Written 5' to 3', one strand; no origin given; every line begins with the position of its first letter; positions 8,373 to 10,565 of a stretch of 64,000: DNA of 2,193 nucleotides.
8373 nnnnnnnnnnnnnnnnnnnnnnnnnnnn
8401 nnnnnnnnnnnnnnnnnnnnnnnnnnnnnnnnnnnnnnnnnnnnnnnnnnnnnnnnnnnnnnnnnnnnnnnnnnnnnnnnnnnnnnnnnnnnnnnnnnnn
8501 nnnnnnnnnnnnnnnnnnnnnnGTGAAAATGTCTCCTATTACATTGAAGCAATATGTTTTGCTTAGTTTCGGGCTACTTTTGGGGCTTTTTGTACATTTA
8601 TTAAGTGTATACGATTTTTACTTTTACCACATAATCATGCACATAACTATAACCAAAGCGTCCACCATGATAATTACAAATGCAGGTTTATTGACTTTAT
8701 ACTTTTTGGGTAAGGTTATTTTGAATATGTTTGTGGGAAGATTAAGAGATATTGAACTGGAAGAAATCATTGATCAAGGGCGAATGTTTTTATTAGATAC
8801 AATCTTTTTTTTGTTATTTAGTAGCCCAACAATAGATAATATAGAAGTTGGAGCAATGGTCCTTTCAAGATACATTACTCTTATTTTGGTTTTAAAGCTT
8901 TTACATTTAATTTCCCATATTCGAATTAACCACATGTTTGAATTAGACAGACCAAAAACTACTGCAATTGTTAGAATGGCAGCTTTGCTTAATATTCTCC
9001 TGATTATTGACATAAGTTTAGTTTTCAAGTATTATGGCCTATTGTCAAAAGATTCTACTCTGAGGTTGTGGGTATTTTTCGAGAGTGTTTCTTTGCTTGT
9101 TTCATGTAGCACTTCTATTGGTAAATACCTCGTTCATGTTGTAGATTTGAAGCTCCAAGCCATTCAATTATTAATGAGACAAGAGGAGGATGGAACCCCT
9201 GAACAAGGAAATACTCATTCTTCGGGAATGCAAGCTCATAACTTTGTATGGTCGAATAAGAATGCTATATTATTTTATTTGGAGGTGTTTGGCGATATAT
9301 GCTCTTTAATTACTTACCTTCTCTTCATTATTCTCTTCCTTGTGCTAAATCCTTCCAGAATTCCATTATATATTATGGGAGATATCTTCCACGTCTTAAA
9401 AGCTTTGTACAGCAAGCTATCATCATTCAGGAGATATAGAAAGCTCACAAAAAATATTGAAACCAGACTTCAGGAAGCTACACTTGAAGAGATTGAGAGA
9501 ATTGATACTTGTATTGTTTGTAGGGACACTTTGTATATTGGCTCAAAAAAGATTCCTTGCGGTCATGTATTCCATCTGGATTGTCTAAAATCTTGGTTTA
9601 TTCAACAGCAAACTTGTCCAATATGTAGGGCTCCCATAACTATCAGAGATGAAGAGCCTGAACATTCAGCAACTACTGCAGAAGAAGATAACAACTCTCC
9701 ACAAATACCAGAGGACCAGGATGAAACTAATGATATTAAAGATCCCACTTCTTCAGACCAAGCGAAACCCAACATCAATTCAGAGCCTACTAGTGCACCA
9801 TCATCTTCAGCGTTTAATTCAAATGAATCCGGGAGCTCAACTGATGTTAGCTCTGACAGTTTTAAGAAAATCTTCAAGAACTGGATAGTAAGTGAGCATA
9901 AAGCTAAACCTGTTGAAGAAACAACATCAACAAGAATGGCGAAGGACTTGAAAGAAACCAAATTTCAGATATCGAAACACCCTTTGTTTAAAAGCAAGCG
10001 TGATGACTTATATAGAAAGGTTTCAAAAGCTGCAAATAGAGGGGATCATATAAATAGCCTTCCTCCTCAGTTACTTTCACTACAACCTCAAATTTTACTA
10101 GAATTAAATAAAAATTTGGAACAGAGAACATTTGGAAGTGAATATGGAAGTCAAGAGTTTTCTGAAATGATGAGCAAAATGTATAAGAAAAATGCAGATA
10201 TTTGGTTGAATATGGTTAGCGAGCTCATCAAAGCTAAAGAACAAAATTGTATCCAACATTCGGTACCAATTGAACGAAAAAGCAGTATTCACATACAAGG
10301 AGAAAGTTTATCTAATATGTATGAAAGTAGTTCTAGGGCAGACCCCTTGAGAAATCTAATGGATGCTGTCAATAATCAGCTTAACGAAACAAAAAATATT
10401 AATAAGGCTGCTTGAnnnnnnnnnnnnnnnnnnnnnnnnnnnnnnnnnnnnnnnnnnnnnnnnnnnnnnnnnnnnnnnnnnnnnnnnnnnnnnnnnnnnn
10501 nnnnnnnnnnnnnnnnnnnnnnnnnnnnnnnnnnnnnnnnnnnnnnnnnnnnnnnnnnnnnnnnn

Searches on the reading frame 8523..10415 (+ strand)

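Call 3: search_protein_families(library=pfam, proteins=[window:8523-10415:+], max_evalue=0.01)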
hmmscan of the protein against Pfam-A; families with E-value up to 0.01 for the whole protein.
window:8523-10415:+ (630 aa): 12 families
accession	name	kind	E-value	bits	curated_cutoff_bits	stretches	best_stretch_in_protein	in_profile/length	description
PF25563.1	TPR_SYVN1_N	-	4.8e-48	164.4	31.4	1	8-311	2-268/268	E3 ubiquitin-protein ligase synoviolin-like, TPR repeats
PF13639.12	zf-RING_2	-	1.3e-10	41.8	27.3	1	328-369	1-44/44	Ring finger domain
PF13923.12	zf-C3HC4_2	-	1.2e-08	35.1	27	1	330-368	2-40/40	Zinc finger, C3HC4 type (RING finger)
PF12678.13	zf-rbx1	-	4e-07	30.6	31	1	345-369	31-55/55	RING-H2 zinc finger domain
PF13920.12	zf-C3HC4_3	-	1.4e-06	28.4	27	1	328-373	3-47/49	Zinc finger, C3HC4 type (RING finger)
PF00097.31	zf-C3HC4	-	1.7e-06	28.2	21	1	330-368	1-40/40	Zinc finger, C3HC4 type (RING finger)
PF13445.12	zf-RING_UBOX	-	6.7e-06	26.5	25.2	1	330-366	1-39/39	RING-type zinc-finger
PF12861.13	zf-ANAPC11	-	0.00048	20.6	25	1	346-374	32-63/65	Anaphase-promoting complex subunit 11 RING-H2 finger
PF23555.2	zf-RING_Vps41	-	0.00096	19.2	30.3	1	344-370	24-52/52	Vps41 C-terminal RING finger domain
PF17120.11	zf-RING_16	-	0.001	19.1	27.4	1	345-366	23-45/57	RING/Ubox like zinc-binding domain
PF14634.12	zf-RING_5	-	0.0012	19.2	27.9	1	330-369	2-42/43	zinc-RING finger domain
PF06716.16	MP_p6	-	0.0043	17.5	22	1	8-44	5-41/54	Movement protein p6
